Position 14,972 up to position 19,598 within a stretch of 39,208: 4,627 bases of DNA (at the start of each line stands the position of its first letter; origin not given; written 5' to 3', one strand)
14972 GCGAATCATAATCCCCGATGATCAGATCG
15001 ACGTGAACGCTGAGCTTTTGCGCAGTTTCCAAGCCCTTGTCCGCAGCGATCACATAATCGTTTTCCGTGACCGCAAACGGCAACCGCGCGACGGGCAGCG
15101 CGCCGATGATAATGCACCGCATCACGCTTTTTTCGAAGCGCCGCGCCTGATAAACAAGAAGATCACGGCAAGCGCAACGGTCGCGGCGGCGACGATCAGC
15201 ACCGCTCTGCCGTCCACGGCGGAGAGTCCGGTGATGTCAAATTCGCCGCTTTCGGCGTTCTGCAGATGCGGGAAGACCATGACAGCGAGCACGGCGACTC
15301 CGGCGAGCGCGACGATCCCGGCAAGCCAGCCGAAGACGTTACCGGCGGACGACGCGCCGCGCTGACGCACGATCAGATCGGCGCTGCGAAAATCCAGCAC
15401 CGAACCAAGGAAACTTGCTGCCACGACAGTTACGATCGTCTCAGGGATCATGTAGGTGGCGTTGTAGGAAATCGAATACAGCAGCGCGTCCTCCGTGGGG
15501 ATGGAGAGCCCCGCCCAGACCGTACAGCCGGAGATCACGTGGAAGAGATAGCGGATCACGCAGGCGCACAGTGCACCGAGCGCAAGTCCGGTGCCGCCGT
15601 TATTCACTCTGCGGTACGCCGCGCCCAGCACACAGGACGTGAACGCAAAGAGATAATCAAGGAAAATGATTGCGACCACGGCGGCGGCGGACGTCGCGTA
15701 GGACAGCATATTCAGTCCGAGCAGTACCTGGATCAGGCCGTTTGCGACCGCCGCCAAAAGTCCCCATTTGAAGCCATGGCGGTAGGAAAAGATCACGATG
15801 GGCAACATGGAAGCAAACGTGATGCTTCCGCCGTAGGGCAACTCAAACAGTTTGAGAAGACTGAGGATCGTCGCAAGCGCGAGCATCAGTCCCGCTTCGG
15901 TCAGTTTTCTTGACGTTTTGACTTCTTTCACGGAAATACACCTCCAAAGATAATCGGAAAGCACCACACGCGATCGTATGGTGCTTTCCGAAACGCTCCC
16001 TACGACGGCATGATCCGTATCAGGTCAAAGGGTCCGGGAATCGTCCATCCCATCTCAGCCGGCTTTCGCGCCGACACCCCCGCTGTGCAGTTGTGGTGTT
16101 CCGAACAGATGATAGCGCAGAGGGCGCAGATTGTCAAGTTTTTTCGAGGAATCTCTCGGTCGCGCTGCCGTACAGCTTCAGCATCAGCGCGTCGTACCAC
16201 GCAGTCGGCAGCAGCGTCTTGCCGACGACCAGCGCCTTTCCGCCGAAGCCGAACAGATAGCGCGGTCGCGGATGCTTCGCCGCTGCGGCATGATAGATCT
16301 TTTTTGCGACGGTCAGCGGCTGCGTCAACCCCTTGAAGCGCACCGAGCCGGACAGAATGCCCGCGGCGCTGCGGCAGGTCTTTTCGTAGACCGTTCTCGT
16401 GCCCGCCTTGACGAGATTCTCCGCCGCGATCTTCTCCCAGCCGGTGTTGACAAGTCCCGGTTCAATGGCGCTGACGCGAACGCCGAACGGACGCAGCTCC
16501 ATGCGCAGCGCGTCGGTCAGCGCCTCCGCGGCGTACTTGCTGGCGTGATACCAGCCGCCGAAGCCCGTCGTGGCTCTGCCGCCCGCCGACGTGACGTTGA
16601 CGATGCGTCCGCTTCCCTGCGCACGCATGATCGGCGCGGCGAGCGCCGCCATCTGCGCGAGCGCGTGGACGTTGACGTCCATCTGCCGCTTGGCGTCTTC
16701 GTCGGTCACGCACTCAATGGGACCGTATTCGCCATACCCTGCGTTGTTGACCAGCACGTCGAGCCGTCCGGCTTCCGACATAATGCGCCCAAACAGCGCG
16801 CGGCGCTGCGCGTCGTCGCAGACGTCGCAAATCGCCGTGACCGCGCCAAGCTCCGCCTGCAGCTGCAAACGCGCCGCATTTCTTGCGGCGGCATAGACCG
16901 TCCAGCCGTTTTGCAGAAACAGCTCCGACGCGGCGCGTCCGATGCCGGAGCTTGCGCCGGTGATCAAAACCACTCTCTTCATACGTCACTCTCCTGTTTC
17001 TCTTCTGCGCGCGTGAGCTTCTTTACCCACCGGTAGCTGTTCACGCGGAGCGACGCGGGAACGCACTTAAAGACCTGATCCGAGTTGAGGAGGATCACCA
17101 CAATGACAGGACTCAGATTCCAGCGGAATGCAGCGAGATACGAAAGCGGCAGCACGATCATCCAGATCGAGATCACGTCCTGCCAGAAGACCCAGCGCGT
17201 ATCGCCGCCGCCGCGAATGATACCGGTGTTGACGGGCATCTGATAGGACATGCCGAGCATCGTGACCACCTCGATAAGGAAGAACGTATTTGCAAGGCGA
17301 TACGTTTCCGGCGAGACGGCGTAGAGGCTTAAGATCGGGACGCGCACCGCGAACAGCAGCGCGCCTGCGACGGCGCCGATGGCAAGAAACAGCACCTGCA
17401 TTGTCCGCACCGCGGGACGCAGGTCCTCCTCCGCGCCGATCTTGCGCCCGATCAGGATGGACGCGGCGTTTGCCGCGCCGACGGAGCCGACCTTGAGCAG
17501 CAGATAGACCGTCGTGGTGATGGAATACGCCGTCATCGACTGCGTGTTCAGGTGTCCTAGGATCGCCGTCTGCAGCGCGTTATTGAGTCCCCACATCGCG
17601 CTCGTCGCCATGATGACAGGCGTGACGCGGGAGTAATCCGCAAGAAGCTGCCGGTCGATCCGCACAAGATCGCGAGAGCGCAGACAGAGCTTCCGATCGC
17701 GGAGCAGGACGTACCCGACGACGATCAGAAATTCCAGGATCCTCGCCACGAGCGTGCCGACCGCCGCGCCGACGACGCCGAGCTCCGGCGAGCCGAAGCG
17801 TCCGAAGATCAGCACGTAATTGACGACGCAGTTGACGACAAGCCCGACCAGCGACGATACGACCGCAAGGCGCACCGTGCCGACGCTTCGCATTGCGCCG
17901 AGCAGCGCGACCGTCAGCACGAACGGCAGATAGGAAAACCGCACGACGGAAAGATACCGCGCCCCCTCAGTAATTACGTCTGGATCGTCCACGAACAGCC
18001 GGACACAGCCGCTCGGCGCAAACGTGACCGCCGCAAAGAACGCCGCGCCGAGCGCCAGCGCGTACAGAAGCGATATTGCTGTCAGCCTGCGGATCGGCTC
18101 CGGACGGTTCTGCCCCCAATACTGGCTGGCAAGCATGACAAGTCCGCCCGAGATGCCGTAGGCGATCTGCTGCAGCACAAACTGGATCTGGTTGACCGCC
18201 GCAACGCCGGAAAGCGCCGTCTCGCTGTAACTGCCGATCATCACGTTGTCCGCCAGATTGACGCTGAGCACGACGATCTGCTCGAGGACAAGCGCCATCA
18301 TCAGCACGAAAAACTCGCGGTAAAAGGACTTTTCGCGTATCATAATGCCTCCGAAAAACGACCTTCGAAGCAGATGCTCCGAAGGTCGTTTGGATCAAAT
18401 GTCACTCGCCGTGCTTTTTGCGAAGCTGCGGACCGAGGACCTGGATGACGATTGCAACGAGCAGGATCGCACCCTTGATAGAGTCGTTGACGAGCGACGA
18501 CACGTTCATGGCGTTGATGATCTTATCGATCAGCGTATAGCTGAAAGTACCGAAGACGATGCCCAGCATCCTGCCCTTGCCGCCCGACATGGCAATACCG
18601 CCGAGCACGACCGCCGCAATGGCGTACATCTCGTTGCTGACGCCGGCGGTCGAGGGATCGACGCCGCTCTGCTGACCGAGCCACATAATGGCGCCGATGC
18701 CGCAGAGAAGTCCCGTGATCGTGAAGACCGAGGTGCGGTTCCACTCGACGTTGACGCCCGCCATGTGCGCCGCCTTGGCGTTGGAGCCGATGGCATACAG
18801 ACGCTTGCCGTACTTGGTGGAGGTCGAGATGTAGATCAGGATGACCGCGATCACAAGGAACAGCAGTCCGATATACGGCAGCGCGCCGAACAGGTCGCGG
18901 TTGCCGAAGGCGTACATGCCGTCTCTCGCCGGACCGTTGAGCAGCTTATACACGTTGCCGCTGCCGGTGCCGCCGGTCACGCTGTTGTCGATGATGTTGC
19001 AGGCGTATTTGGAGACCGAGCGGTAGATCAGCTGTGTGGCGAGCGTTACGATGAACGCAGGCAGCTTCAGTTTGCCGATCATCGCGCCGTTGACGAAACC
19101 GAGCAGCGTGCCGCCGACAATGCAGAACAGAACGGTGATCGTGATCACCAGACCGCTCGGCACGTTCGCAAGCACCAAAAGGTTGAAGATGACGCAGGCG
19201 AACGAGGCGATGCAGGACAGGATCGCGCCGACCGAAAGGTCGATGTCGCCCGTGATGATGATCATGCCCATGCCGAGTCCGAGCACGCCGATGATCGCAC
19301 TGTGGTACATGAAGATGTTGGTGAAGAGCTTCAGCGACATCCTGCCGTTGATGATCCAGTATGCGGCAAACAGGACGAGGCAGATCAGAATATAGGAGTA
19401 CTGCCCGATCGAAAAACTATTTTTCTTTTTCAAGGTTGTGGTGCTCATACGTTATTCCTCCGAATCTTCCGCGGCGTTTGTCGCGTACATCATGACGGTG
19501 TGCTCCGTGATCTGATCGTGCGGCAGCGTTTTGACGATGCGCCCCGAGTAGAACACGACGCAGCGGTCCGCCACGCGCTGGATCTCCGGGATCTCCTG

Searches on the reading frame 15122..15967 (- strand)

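Call 11: search_protein_families(library=pfam, proteins=[window:15122-15967:-], max_evalue=0.00001)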
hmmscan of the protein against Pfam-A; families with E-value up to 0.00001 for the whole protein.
window:15122-15967:- (281 aa): 1 family
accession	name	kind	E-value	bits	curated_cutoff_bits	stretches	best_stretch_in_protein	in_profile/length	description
PF09515.15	Thia_YuaJ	-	9.1e-29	101.2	25.8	1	22-187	1-168/177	Thiamine transporter protein (Thia_YuaJ)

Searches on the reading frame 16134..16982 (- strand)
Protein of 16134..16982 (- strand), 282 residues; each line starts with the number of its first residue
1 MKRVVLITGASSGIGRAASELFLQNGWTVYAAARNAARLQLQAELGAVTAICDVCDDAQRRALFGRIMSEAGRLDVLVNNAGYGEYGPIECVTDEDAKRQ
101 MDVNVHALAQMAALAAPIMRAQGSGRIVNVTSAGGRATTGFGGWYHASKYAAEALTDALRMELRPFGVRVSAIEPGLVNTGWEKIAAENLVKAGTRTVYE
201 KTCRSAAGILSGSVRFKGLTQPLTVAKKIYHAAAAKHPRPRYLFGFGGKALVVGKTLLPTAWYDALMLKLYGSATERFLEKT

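Call 11: search_protein_families(library=pfam, proteins=[window:16134-16982:-], max_evalue=0.00001)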
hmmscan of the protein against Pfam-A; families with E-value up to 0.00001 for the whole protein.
window:16134-16982:- (282 aa): 3 families
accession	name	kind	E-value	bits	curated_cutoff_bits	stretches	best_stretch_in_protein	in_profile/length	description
PF00106.31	adh_short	-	7.7e-48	163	26.6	1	3-184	1-188/195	short chain dehydrogenase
PF13561.12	adh_short_C2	-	4.4e-38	131.6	27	1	9-183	1-181/236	Enoyl-(Acyl carrier protein) reductase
PF08659.16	KR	-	7.5e-07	29.7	22.6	1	5-178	3-178/180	KR domain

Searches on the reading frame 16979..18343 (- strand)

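Call 11: search_protein_families(library=pfam, proteins=[window:16979-18343:-], max_evalue=0.00001)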
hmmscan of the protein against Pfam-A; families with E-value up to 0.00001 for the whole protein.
window:16979-18343:- (454 aa): 1 family
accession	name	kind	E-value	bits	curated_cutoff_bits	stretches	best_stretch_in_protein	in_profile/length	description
PF01554.23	MatE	-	6.8e-44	149.8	24.9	2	18-177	2-161/161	MatE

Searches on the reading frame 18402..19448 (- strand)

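Call 11: search_protein_families(library=pfam, proteins=[window:18402-19448:-], max_evalue=0.00001)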
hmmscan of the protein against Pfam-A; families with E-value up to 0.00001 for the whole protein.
window:18402-19448:- (348 aa): 1 family
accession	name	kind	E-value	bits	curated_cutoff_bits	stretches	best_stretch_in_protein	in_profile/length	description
PF02653.21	BPD_transp_2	-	2.1e-34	119.3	26.8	1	46-332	5-268/269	Branched-chain amino acid transport system / permease component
